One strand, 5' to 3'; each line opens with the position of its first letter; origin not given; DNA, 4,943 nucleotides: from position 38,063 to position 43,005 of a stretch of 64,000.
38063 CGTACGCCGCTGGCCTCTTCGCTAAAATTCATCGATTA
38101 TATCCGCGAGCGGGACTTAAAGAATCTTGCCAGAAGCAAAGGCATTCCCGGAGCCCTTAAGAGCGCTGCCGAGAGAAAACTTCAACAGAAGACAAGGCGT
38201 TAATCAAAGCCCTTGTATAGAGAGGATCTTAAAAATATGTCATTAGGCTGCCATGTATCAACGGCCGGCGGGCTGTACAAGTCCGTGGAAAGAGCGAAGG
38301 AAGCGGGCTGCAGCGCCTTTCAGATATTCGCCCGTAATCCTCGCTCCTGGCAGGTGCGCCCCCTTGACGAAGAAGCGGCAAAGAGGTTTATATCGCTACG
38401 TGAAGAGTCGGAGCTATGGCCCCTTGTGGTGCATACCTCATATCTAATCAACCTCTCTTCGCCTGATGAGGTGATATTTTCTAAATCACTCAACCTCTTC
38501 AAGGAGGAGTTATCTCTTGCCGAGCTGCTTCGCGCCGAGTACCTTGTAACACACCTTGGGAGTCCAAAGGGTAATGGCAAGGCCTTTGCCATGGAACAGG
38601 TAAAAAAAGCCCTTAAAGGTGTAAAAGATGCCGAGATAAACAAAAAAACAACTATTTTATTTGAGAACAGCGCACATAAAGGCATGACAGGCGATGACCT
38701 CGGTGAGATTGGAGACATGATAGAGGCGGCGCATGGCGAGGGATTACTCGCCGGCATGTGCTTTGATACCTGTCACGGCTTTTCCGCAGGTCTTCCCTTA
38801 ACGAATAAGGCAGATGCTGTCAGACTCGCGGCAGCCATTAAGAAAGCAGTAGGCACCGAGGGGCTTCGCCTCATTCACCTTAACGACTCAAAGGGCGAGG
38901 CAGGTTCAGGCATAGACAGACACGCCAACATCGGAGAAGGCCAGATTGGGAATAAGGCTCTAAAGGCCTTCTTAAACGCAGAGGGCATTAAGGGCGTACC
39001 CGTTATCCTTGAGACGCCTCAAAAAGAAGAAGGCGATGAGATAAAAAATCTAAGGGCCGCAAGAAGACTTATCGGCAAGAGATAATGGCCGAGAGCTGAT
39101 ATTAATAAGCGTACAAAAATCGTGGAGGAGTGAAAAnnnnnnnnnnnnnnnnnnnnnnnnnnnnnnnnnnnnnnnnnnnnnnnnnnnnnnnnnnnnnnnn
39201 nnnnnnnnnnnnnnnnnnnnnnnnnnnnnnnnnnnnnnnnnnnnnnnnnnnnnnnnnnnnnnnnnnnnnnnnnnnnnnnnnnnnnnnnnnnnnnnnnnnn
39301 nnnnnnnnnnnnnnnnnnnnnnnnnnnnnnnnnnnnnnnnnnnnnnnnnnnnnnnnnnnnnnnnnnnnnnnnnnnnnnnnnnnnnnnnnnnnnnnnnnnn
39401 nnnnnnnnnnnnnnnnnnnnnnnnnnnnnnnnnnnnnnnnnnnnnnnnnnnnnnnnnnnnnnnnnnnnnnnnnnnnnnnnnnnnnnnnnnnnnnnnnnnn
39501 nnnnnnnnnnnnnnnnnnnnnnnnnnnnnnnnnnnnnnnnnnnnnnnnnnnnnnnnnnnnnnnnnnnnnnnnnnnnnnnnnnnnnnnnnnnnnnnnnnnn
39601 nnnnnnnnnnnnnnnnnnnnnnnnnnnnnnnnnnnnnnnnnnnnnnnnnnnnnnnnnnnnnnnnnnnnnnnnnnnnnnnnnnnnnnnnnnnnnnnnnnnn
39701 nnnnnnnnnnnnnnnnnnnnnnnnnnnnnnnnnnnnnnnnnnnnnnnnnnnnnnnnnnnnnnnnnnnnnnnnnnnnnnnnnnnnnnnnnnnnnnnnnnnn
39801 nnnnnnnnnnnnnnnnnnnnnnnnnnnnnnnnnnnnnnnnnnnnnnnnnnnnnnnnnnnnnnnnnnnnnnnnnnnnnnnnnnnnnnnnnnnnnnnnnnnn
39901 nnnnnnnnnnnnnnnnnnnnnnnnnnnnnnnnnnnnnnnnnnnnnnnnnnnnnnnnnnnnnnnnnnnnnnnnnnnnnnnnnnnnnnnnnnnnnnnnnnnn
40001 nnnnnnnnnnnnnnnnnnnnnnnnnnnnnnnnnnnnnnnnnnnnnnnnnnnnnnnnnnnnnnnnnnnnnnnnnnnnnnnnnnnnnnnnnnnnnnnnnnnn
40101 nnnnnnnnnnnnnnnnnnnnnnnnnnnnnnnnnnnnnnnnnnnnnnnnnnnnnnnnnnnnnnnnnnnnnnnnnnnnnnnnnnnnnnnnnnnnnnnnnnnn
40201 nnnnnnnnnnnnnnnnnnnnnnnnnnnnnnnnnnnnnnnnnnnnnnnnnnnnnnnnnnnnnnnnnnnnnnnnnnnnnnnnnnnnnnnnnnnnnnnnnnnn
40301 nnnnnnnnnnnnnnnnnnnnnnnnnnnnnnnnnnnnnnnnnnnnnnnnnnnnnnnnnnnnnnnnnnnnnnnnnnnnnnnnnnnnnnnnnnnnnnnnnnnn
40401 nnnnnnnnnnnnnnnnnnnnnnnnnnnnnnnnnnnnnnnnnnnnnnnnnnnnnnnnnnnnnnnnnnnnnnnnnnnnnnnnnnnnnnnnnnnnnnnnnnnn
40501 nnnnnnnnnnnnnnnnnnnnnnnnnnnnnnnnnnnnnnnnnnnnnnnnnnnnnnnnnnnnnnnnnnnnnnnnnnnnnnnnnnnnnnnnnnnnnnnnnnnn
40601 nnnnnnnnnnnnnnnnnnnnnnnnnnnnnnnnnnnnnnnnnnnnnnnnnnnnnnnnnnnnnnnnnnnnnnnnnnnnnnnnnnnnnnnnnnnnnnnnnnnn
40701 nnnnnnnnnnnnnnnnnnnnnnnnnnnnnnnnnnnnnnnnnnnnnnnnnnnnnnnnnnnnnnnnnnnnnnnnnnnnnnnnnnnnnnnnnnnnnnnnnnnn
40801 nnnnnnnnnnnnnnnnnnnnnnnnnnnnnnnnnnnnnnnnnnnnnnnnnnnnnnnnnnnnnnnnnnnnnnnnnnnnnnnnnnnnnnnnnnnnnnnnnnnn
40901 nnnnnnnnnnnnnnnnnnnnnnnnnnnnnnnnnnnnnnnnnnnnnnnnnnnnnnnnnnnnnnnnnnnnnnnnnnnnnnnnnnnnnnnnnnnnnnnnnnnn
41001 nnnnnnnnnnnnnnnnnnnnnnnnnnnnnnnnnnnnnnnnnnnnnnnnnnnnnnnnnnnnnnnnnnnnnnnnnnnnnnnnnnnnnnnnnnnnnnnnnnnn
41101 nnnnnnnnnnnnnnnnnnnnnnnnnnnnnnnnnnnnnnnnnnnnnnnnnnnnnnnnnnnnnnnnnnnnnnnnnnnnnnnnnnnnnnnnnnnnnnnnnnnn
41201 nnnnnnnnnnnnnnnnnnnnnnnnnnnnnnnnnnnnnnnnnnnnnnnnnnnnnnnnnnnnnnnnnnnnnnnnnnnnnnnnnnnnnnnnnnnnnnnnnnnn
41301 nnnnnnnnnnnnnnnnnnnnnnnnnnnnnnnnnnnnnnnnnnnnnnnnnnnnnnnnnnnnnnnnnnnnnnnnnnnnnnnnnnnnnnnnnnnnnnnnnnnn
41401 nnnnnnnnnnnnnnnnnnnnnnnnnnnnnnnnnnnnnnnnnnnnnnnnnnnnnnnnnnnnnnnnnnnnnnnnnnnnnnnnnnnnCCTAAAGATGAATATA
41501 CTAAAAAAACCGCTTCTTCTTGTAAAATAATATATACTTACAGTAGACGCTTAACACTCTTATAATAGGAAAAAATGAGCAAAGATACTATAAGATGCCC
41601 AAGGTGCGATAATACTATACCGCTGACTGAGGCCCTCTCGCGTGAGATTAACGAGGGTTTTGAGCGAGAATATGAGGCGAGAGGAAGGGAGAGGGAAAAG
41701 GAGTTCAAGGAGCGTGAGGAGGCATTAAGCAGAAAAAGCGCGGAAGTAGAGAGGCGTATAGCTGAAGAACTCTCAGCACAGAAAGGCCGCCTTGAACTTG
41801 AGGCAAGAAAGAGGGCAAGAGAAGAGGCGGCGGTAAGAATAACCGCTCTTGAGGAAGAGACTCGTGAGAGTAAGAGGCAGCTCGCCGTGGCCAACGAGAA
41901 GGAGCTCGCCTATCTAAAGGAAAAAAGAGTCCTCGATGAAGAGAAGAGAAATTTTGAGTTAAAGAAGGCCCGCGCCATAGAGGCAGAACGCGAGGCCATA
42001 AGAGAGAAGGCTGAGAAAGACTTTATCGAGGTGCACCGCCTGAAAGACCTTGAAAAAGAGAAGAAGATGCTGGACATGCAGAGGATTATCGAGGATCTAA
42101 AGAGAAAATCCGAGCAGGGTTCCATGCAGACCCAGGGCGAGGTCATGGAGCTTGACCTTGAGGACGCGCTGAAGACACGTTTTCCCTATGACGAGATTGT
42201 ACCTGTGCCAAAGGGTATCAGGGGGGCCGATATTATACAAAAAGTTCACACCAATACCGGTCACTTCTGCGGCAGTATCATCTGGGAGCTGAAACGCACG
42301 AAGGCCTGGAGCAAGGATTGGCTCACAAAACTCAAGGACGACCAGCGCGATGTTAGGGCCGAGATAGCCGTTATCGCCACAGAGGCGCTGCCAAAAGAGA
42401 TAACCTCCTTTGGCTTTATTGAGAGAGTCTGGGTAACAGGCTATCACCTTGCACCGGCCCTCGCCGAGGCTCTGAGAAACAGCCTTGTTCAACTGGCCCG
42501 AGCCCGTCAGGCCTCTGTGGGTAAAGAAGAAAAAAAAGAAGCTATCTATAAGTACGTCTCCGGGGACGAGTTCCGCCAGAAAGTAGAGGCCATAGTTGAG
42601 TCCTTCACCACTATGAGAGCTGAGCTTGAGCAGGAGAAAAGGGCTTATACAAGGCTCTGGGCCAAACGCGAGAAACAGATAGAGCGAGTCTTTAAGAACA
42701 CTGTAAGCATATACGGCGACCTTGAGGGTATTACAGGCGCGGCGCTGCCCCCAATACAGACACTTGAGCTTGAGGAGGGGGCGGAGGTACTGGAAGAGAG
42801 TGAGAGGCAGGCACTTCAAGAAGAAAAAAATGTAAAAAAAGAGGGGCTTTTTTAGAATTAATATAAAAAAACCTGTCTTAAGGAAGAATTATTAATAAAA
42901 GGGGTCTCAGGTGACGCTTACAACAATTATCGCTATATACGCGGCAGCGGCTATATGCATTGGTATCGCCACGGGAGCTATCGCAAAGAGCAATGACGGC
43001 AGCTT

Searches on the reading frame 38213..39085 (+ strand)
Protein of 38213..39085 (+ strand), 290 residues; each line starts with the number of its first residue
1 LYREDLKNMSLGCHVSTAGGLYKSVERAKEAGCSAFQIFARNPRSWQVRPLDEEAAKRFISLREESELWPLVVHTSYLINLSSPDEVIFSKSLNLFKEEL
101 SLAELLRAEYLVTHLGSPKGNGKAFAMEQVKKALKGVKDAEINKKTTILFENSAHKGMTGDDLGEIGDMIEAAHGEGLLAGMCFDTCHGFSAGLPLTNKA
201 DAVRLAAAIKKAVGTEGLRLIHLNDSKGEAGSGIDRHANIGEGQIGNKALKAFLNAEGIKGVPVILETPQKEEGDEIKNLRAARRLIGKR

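Call 89: search_protein_families(library=pfam, proteins=[window:38213-39085:+], max_evalue=0.00001)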
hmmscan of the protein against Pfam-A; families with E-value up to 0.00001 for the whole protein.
window:38213-39085:+ (290 aa): 1 family
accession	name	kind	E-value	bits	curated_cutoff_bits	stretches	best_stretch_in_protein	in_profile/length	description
PF01261.30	AP_endonuc_2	-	2.5e-40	139.2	31.1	1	25-281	1-240/249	Xylose isomerase-like TIM barrel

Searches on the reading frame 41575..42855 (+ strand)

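Call 89: search_protein_families(library=pfam, proteins=[window:41575-42855:+], max_evalue=0.00001)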
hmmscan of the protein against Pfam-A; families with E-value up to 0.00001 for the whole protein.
window:41575-42855:+ (426 aa): 1 family
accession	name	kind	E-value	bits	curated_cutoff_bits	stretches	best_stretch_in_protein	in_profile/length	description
PF09903.14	DUF2130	-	1.3e-65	221.6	26.7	1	157-400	4-253/255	Uncharacterized protein conserved in bacteria (DUF2130)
